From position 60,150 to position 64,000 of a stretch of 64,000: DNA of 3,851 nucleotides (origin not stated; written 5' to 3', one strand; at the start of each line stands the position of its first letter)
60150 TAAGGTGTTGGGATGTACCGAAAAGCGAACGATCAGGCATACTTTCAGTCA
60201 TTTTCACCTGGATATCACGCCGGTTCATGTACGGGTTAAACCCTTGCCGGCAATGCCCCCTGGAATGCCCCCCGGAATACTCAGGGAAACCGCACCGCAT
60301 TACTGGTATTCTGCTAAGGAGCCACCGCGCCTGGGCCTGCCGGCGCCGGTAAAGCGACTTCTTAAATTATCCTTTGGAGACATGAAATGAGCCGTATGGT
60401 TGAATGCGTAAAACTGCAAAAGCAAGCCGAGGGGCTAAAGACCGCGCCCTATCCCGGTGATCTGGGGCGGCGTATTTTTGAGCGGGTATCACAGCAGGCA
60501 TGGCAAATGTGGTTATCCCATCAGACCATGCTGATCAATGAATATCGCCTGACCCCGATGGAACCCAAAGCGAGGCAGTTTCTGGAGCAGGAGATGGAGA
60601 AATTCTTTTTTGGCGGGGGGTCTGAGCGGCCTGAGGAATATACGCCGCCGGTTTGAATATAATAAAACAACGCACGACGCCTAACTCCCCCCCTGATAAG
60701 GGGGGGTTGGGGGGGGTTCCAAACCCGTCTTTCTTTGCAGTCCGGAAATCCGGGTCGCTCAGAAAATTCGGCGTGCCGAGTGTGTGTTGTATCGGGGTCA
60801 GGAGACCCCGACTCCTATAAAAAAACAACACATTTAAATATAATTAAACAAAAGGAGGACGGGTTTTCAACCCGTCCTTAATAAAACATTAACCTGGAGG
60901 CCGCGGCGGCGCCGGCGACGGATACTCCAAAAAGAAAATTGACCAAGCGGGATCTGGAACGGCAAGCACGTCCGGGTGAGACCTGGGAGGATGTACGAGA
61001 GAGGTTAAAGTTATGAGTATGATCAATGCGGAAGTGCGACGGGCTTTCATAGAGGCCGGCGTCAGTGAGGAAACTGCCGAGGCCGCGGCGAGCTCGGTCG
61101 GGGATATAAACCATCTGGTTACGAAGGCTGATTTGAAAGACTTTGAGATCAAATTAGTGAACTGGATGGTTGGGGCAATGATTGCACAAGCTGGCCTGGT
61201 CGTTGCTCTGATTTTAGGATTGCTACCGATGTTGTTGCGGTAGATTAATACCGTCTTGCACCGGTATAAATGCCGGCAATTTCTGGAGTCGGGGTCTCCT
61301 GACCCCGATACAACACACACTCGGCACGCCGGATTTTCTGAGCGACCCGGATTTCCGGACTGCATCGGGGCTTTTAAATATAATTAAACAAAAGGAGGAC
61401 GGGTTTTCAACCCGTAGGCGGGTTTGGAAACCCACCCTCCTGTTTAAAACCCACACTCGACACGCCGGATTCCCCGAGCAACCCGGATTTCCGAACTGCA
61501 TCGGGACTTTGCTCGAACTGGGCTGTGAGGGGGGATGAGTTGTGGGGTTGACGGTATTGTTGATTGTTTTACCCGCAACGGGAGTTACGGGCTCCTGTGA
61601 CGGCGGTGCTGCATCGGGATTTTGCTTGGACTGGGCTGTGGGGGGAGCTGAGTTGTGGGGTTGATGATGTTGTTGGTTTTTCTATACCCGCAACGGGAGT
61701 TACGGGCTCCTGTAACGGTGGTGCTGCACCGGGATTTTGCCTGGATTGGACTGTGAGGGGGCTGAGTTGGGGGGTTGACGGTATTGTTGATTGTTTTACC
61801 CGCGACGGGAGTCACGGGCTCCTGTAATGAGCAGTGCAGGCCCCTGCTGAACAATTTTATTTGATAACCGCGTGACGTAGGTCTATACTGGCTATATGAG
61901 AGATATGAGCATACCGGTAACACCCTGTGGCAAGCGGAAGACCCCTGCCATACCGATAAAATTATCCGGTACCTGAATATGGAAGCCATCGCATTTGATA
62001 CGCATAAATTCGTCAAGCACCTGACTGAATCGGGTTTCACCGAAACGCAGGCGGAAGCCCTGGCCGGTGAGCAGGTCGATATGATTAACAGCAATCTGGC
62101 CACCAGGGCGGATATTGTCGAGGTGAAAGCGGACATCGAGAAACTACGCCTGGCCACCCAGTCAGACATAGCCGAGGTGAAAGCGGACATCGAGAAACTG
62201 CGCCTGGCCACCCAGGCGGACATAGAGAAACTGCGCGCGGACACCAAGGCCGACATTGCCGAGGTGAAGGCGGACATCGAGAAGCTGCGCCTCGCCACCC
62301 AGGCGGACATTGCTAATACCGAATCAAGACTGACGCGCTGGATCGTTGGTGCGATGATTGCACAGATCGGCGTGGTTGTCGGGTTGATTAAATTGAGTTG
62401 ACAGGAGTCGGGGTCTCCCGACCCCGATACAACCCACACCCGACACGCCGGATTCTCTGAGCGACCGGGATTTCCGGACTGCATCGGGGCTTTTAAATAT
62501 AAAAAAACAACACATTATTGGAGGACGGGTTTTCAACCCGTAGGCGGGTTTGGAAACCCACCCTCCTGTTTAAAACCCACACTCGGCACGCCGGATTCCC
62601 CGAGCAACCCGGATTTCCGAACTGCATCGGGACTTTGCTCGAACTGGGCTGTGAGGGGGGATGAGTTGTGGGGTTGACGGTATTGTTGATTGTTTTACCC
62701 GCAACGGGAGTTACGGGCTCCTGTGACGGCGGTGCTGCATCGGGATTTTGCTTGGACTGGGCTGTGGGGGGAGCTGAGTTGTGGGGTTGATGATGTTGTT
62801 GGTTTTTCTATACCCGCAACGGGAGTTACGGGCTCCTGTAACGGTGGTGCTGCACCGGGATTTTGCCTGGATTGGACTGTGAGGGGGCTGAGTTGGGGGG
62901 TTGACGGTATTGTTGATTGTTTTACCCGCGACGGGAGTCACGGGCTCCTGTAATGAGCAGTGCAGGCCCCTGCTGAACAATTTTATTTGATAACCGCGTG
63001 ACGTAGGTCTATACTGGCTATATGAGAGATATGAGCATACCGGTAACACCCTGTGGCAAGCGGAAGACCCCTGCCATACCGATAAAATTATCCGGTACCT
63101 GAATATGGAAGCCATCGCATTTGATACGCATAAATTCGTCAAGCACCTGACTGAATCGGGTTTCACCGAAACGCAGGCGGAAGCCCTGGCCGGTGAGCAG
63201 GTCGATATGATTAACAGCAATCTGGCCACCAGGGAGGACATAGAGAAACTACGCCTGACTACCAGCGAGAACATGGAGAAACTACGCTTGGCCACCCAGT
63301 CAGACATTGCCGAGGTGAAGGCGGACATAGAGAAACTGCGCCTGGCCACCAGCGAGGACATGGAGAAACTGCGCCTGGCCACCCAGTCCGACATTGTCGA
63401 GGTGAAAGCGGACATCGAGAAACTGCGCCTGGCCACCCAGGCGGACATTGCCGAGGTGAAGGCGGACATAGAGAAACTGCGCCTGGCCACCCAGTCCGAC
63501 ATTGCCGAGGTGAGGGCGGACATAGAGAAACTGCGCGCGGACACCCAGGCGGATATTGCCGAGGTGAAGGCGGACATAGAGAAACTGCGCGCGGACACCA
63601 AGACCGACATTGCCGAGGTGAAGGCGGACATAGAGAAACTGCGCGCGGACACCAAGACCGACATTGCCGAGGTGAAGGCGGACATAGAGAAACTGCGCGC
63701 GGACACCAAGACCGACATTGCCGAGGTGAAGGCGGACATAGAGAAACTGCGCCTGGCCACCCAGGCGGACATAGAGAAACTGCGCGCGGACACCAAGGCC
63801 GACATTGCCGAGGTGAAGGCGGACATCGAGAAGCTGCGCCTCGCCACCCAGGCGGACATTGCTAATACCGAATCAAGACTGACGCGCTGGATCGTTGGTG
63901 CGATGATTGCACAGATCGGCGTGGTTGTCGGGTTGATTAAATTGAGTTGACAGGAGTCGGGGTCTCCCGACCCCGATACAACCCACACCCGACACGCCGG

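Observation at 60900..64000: Tandemly duplicated DUF1640-like genes with 54-bp in-frame repeat arrays and 120-bp upstream repeat arrays differing in copy number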

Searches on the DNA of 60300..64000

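Call 5: search_rna_families(source=window, start=60300, end=64000, threshold=evalue, max_evalue=1)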
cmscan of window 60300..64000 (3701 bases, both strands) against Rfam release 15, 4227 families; matches with E-value up to 1: 1.
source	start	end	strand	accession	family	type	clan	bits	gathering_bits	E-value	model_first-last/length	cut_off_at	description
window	61223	61285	+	RF00505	RydC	Gene; sRNA;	-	21.7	48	0.88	1-64/64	no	RydC RNA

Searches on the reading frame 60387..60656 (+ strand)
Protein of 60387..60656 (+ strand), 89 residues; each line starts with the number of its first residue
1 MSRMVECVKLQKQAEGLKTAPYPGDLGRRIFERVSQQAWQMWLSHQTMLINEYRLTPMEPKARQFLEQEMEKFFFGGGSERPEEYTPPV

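Call 15: find_encoding_contigs(protein=window:60387-60656:+, flank=10000, max_places=10)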
Protein window:60387-60656:+ (89 aa): 2 contigs read that carry it; 2 places shown.
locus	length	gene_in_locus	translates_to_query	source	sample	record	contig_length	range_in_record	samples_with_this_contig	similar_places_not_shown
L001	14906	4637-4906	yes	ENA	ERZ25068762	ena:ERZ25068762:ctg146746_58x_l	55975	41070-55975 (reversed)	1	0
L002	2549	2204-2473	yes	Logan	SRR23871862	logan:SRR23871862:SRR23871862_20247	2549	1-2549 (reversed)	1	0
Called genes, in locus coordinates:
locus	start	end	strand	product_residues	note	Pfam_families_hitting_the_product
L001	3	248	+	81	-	?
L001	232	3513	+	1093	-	PF05170:AsmA, PF05359:DUF748, PF13116:YhdP (weak), PF05170:AsmA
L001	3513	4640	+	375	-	PF00730:HhH-GPD, PF00633:HHH, PF14815:NUDIX_4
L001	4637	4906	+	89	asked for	PF04362:Iron_traffic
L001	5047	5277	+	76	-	-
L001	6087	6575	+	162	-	-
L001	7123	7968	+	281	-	-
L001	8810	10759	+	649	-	PF00456:Transketolase_N, PF00676:E1_dh (faint), PF02779:Transket_pyr, PF02780:Transketolase_C, PF22613:Transketolase_C_1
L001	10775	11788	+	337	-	PF00044:Gp_dh_N, PF02800:Gp_dh_C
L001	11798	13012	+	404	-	PF00162:PGK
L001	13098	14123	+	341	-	PF00274:Glycolytic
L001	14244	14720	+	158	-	-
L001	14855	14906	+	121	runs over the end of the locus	PF07865:DUF1652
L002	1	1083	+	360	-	?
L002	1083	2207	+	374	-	PF00730:HhH-GPD, PF00633:HHH, PF14815:NUDIX_4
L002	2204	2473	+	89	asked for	PF04362:Iron_traffic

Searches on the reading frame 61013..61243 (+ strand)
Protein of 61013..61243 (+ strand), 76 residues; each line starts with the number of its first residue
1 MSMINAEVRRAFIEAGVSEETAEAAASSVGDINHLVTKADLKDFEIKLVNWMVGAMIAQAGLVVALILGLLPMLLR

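Call 4: search_protein_families(library=pfam, proteins=[window:61013-61243:+], max_evalue=1)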
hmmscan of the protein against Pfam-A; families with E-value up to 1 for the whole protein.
window:61013-61243:+ (76 aa): 0 families

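Call 16: find_encoding_contigs(protein=window:61013-61243:+, flank=10000, max_places=10)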
Protein window:61013-61243:+ (76 aa): 1 contig read that carries it; 1 place shown.
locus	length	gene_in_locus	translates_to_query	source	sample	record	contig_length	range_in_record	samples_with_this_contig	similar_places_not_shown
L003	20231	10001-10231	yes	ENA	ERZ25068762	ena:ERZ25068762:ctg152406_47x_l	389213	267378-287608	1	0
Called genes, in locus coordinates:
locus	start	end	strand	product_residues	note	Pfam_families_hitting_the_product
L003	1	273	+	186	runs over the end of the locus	PF03872:RseA_N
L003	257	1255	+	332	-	PF03888:MucB_RseB, PF17188:MucB_RseB_C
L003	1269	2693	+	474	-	PF00089:Trypsin, PF13365:Trypsin_2, PF00595:PDZ (weak), PF13180:PDZ_2, PF17820:PDZ_6, PF00595:PDZ, PF13180:PDZ_2 (weak), PF17820:PDZ_6, +1 more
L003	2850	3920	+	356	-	-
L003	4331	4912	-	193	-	PF01381:HTH_3, PF12844:HTH_19 (weak), PF13560:HTH_31, PF00717:Peptidase_S24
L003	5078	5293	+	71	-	PF15943:YdaS_toxin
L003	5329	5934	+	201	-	-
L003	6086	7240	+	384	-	PF00438:S-AdoMet_synt_N, PF02772:S-AdoMet_synt_M, PF02773:S-AdoMet_synt_C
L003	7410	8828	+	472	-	PF05221:AdoHcyase, PF02826:2-Hacid_dh_C, PF00670:AdoHcyase_NAD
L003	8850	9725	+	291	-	PF02219:MTHFR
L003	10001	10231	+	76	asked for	-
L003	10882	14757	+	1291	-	PF13517:FG-GAP_3 (faint), PF16184:Cadherin_3, PF01839:FG-GAP, PF14312:FG-GAP_2 (faint), PF01839:FG-GAP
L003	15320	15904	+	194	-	-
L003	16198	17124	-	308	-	-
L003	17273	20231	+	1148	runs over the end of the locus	PF07690:MFS_1, PF01553:Acyltransferase, PF00501:AMP-binding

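Call 43: search_protein_families(library=phrogs, proteins=[window:61013-61240:+], max_evalue=0.01)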
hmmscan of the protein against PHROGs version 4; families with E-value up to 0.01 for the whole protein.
window:61013-61240:+ (76 aa): 1 family
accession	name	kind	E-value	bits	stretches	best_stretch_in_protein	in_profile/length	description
phrog_17872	-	unknown function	0.0062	18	0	34-66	61-93/100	-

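Call 63: find_homologous_proteins(query=window:61013-61240:+, max_evalue=0.001)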
Query window:61013-61240:+ (76 aa): 9 proteins with E <= 0.001 among 16 candidates.
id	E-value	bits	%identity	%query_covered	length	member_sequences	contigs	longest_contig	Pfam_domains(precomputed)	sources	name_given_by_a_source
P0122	8.5e-39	148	100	100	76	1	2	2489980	-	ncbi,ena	-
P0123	5.8e-37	142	95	86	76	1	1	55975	-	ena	-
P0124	3.1e-20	89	61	86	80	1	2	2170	-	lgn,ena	-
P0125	1.3e-19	87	54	100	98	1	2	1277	-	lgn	-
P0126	1.5e-15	74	60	96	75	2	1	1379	-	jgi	-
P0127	3.2e-15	73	54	86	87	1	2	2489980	-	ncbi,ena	-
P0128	5.1e-15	73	46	82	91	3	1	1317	-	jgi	jgi:type IV secretory pathway component VirB8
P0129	2.0e-13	68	90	54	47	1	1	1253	-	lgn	-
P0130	2.1e-13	68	86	57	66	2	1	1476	-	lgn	-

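Call 72: search_protein_families(library=padloc, proteins=[window:61013-61240:+], max_evalue=0.01)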
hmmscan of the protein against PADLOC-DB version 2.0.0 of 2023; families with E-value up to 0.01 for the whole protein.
window:61013-61240:+ (76 aa): 0 families

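Call 73: search_protein_families(library=ncbifam, proteins=[window:61013-61240:+], max_evalue=0.01)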
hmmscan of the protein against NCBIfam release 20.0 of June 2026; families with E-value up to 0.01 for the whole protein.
window:61013-61240:+ (76 aa): 0 families
